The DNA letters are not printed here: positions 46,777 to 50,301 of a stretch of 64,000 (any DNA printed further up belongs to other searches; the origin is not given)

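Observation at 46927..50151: Omp85-family barrel whose periplasmic part is a HExxH...NEG metallopeptidase-like module plus PD40 propeller instead of POTRA domains; same operon array as tamB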

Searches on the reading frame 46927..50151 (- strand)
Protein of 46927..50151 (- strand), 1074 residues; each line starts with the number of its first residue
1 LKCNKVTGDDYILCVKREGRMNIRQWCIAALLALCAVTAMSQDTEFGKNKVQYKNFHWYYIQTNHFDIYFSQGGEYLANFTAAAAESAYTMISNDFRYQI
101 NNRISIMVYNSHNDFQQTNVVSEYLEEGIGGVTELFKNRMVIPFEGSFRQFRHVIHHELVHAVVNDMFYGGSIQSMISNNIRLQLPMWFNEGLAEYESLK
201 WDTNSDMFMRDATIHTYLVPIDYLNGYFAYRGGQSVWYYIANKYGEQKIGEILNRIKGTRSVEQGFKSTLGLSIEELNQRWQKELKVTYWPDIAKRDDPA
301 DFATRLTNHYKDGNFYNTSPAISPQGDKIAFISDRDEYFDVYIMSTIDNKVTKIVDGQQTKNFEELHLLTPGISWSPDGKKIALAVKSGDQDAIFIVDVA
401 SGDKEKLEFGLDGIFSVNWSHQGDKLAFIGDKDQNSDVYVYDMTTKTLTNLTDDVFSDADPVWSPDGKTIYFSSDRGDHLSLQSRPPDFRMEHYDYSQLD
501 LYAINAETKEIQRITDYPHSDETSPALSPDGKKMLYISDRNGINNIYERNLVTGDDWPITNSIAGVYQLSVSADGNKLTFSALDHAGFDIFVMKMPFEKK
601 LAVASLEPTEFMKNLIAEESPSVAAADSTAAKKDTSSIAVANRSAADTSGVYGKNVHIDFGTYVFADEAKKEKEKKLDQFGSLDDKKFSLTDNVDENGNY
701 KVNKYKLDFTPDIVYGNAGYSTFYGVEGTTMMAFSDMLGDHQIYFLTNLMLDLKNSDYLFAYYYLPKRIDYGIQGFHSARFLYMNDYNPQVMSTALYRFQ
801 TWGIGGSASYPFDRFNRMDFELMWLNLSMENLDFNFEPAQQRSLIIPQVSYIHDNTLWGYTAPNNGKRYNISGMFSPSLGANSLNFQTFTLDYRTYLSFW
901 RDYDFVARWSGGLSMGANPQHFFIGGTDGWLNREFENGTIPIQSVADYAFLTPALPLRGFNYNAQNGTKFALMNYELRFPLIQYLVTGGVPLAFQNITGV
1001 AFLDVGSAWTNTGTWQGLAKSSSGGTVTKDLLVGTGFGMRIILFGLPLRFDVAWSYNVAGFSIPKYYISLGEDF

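Call 3: search_protein_families(library=pfam, proteins=[window:46927-50151:-], max_evalue=0.01)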
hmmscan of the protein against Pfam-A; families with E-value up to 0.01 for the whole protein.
window:46927-50151:- (1074 aa): 8 families
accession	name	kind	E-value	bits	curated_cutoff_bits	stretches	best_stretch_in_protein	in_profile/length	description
PF07676.18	PD40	-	3e-29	100.7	20.9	3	456-477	9-30/38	WD40-like Beta Propeller Repeat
PF13485.12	Peptidase_MA_2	-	1.7e-15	57.8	32.4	1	85-285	2-199/201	Peptidase MA superfamily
PF00930.27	DPPIV_N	-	1.3e-10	41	22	0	278-384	14-117/354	Dipeptidyl peptidase IV (DPP IV) N-terminal region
PF25174.1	Beta-prop_THOC3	-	4.2e-08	33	305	2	373-474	8-107/272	THOC3 beta-propeller domain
PF23414.1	Beta-prop_EML_2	-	0.0013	18.6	90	1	372-481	44-150/266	Echinoderm microtubule-associated protein second beta-propeller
PF25460.1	Beta-prop_Aladin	-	0.0019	17.8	171.1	0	372-475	115-214/340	Aladin seven-bladed propeller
PF10647.15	Gmad1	-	0.0031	17.8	20.5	0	310-405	18-100/251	Lipoprotein LpqB beta-propeller domain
PF24797.1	Beta-prop_WDR35_TULP_N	-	0.0036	16.9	80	0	372-452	120-194/332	WDR35/TULP4 N-terminal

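Call 4: search_protein_families(library=ncbifam, proteins=[window:46927-50151:-], max_evalue=0.01)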
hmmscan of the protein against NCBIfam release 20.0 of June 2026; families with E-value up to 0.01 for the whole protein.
window:46927-50151:- (1074 aa): 9 families
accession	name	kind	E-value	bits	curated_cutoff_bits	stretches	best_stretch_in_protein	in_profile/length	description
TIGR02800.1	propeller_TolB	equivalog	8.7e-47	160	343.15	3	368-477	193-300/418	Tol-Pal system beta propeller repeat protein TolB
NF002183.0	PRK01029.1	equivalog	3e-25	89.1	405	3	318-407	284-366/429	Tol-Pal system protein TolB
NF053518.1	DipepPtdsDpp5Prph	equivalog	1.5e-18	66.7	900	3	419-478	202-270/655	dipeptidyl-peptidase Dpp5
NF003124.0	PRK04043.1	equivalog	3.1e-14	52.6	428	2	498-552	256-309/419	Tol-Pal system protein TolB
NF033523.0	lasso_peptidase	equivalog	8.9e-12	44.5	400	2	321-429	25-149/638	Atxe2 family lasso peptide isopeptidase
NF033876.2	flagella_HExxH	equivalog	1.1e-06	28.3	205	1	152-284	130-262/384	flagellinolysin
NF053607.1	CHU_0125_OmpA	equivalog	6.9e-06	24.8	620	0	445-478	263-296/639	CHU_0125 family OmpA-like outer membrane integrity protein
NF052279.1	lipo_TamL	exception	4.6e-05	22.1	400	1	960-1055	632-715/747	translocation and assembly module lipoprotein TamL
TIGR04275.1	beta_prop_Msarc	repeat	0.0045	16.7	85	0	315-344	9-36/40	beta-propeller repeat protein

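Call 5: find_homologous_proteins(query=window:46927-50091:-)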
Query window:46927-50091:- (1054 aa): 7268 proteins with E <= 0.001 among 8000 candidates; the best 120 are listed.
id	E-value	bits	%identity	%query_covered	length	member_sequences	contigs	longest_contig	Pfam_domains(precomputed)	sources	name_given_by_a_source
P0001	0.0e+0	2324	94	100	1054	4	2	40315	PF25174.2,PF26549.1,PF00930.28,PF23381.2,PF26550.2,PF07676.19,PF13485.12,PF01103.30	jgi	jgi:Tol biopolymer transport system component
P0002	0.0e+0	2193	88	100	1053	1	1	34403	PF25174.2,PF26549.1,PF00930.28,PF23381.2,PF26550.2,PF07676.19,PF13485.12,PF01103.30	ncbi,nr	ncbi:MAG: PD40 domain-containing protein [Bacteroidota bacterium]|nr:PD40 domain-containing protein 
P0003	0.0e+0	1803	72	100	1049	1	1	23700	PF25174.2,PF26549.1,PF00930.28,PF23381.2,PF26550.2,PF07676.19,PF13485.12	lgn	-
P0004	0.0e+0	1802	73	99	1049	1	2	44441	PF25174.2,PF26549.1,PF00930.28,PF23381.2,PF26550.2,PF07676.19,PF13485.12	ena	-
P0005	0.0e+0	1800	73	98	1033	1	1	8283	PF25174.2,PF26549.1,PF00930.28,PF23381.2,PF26550.2,PF07676.19,PF13485.12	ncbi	-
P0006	0.0e+0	1794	72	100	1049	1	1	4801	PF26549.1,PF00930.28,PF23381.2,PF26550.2,PF07676.19,PF13485.12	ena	-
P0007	0.0e+0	1794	72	100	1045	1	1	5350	PF25174.2,PF26549.1,PF00930.28,PF23381.2,PF26550.2,PF07676.19,PF13485.12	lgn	-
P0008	0.0e+0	1788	72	100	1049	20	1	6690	PF25174.2,PF26549.1,PF00930.28,PF23381.2,PF26550.2,PF07676.19,PF13485.12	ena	-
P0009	0.0e+0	1785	73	99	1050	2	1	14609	PF25174.2,PF26549.1,PF00930.28,PF23381.2,PF26550.2,PF07676.19,PF13485.12,PF23414.2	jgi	-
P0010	0.0e+0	1760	71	99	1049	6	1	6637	PF25174.2,PF26549.1,PF00930.28,PF23381.2,PF26550.2,PF07676.19,PF13485.12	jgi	-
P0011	0.0e+0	1751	71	100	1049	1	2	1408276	PF25174.2,PF26549.1,PF00930.28,PF23381.2,PF26550.2,PF07676.19,PF13485.12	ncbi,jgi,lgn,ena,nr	ncbi:MAG TPA: DPP IV N-terminal domain-containing protein [Bacteroidota bacterium]|nr:DPP IV N-termi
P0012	0.0e+0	1736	70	99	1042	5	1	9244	PF26549.1,PF00930.28,PF26550.2,PF07676.19,PF13485.12,PF01103.30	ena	-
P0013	0.0e+0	1736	70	99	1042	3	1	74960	PF25174.2,PF26549.1,PF00930.28,PF23381.2,PF26550.2,PF07676.19,PF13485.12,PF01103.30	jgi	-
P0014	0.0e+0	1729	70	100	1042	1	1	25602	PF25174.2,PF26549.1,PF00930.28,PF23381.2,PF26550.2,PF07676.19,PF13485.12,PF01103.30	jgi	jgi:Tol biopolymer transport system component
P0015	0.0e+0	1727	70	99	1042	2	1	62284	PF25174.2,PF26549.1,PF00930.28,PF23381.2,PF26550.2,PF07676.19,PF13485.12,PF01103.30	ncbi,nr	ncbi:MAG: BamA/TamA family outer membrane protein [Ignavibacteriales bacterium]|nr:BamA/TamA family 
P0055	0.0e+0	1631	66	99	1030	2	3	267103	PF25174.2,PF26549.1,PF00930.28,PF23381.2,PF26550.2,PF07676.19,PF13485.12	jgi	jgi:Tol biopolymer transport system component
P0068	0.0e+0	1520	64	98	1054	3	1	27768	PF25174.2,PF26549.1,PF00930.28,PF23381.2,PF26550.2,PF07676.19,PF13485.12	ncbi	-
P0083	0.0e+0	1502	62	100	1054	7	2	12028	PF25174.2,PF26549.1,PF00930.28,PF23381.2,PF26550.2,PF07676.19,PF13485.12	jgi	jgi:Tol biopolymer transport system component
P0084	0.0e+0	1501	62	99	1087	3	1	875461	PF25174.2,PF26549.1,PF00930.28,PF23381.2,PF26550.2,PF07676.19,PF13485.12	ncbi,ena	-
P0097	0.0e+0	1486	61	100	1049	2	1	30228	PF26549.1,PF00930.28,PF26550.2,PF07676.19,PF13485.12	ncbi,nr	ncbi:MAG: PD40 domain-containing protein [Ignavibacteriales bacterium]|nr:PD40 domain-containing pro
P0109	0.0e+0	1478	59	100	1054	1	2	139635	PF25174.2,PF26549.1,PF00930.28,PF23381.2,PF26550.2,PF07676.19,PF13485.12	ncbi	-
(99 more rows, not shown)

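Call 6: search_solved_structures(query=window:46927-50091:-, max_evalue=1, show_alignments=0)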
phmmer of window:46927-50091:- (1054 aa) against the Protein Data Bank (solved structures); distinct sequences matched with E-value up to 1: 23.
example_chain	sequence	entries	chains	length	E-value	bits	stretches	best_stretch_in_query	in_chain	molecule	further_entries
7mx5_A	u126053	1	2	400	2.8e-15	58.6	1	336-458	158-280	Tol-Pal system protein TolB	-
6pnv_A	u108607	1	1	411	6.8e-13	50.7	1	351-543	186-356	Tol-Pal system protein TolB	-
4r40_A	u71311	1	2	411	1.7e-12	49.4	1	351-567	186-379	Protein TolB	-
4pwz_A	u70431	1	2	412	1.8e-12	49.4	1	351-567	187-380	Protein TolB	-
2w8b_A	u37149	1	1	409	8.2e-11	43.8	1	351-542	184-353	PROTEIN TOLB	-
1crz_A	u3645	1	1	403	8.3e-11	43.8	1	351-543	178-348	TOLB PROTEIN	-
2w8b_B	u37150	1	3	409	8.8e-11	43.7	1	351-543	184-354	PROTEIN TOLB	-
2hqs_A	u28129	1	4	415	9.2e-11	43.7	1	351-543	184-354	Protein tolB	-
4jml_A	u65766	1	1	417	1e-10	43.5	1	354-542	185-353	Protein TolB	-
3iax_A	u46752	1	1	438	1.1e-10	43.4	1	351-543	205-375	Protein tolB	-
1c5k_A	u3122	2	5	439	1.1e-10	43.4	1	351-543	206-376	PROTEIN (TOLB PROTEIN) | PROTEIN TOLB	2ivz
7nst_E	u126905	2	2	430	1.1e-10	43.4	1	351-542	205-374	Tol-Pal system protein TolB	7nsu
2ojh_A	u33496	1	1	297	3.9e-09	38.3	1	356-461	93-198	Uncharacterized protein Atu1656/AGR_C_3050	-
8wt1_A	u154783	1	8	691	6.8e-07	30.9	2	369-450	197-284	S9 family peptidase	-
9sob_4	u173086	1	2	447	7.3e-05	24.1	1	351-468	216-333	Aladin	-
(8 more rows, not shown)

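Call 11: search_solved_structures(query=A1, max_evalue=1)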
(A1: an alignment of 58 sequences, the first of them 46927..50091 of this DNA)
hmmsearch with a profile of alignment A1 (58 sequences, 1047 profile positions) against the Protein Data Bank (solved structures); distinct sequences matched with E-value up to 1: 35.
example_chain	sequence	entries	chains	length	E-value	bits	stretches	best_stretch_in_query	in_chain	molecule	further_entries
7mx5_A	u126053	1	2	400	1.5e-25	92.3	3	354-458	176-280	Tol-Pal system protein TolB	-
4r40_A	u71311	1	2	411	1.1e-14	56.3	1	354-564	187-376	Protein TolB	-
4pwz_A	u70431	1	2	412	1.1e-14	56.3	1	354-564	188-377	Protein TolB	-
6pnv_A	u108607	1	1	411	1.4e-14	56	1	354-542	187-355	Tol-Pal system protein TolB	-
1crz_A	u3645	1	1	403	5.2e-13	50.8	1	354-542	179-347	TOLB PROTEIN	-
2w8b_B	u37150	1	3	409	5.5e-13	50.8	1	354-542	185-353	PROTEIN TOLB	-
2hqs_A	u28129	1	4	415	5.7e-13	50.7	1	354-542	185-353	Protein tolB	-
4jml_A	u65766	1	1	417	6.2e-13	50.6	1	354-542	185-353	Protein TolB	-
2w8b_A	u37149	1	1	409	6.6e-13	50.5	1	354-541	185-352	PROTEIN TOLB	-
3iax_A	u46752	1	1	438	6.9e-13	50.4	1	354-542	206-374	Protein tolB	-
7nst_E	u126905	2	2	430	6.9e-13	50.4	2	354-457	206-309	Tol-Pal system protein TolB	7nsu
1c5k_A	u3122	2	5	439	6.9e-13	50.4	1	354-542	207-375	PROTEIN (TOLB PROTEIN) | PROTEIN TOLB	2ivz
2ojh_A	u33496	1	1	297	7.8e-11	43.6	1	356-461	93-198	Uncharacterized protein Atu1656/AGR_C_3050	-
2ymu_A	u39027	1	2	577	4.3e-09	37.9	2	351-458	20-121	WD-40 REPEAT PROTEIN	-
8wt1_A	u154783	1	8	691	1e-07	33.3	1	369-529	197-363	S9 family peptidase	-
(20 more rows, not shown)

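Call 12: find_encoding_contigs(protein=P0011, flank=10000, max_places=2)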
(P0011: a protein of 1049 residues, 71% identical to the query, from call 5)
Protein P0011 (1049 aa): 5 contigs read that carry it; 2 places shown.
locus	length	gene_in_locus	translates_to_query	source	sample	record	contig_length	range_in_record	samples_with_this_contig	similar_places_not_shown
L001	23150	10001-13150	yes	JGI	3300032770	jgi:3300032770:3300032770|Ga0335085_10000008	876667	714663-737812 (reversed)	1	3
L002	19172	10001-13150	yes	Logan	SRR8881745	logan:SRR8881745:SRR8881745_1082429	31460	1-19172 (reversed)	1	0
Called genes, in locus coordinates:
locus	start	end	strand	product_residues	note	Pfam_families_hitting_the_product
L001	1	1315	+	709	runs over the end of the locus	PF22113:Mtrc-MtrF_II-IV_dom (faint), PF02335:Cytochrom_C552 (faint), PF09699:Paired_CXXCH_1 (faint), PF13435:Cytochrome_C554 (faint), PF14522:Cytochrome_C7 (faint), PF14537:Cytochrom_c3_2 (faint), PF13585:CHU_C (weak), PF13860:FlgD_ig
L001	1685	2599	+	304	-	PF00294:PfkB, PF08543:Phos_pyr_kin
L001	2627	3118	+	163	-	PF01467:CTP_transf_like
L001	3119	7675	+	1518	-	PF05170:AsmA, PF05359:DUF748, PF27051:TamB_N (weak)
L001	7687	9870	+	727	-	PF08206:OB_RNB, PF17849:OB_Dis3, PF17876:CSD2, PF00773:RNB, PF18614:RNase_II_C_S1 (faint), PF00575:S1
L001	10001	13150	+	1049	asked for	PF13485:Peptidase_MA_2, PF00930:DPPIV_N (faint), PF26550:Tricorn_2nd, PF23381:Beta-prop_IFT122_1st (weak), PF25174:Beta-prop_THOC3 (weak), PF26549:Tricorn_N (weak), PF07676:PD40 (weak), PF26549:Tricorn_N (weak)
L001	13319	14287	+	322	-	PF08240:ADH_N, PF00107:ADH_zinc_N, PF13602:ADH_zinc_N_2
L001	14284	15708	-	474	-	PF00324:AA_permease, PF13520:AA_permease_2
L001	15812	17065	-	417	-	-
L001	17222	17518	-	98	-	-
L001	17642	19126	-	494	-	PF00672:HAMP, PF00512:HisKA, PF02518:HATPase_c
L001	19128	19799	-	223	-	PF00072:Response_reg, PF00486:Trans_reg_C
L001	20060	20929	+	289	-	PF16811:TAtT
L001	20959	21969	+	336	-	PF03480:DctP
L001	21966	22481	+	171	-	PF04290:DctQ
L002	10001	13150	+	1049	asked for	PF13485:Peptidase_MA_2, PF00930:DPPIV_N (faint), PF26550:Tricorn_2nd, PF23381:Beta-prop_IFT122_1st (weak), PF25174:Beta-prop_THOC3 (weak), PF26549:Tricorn_N (weak), PF07676:PD40 (weak), PF26549:Tricorn_N (weak)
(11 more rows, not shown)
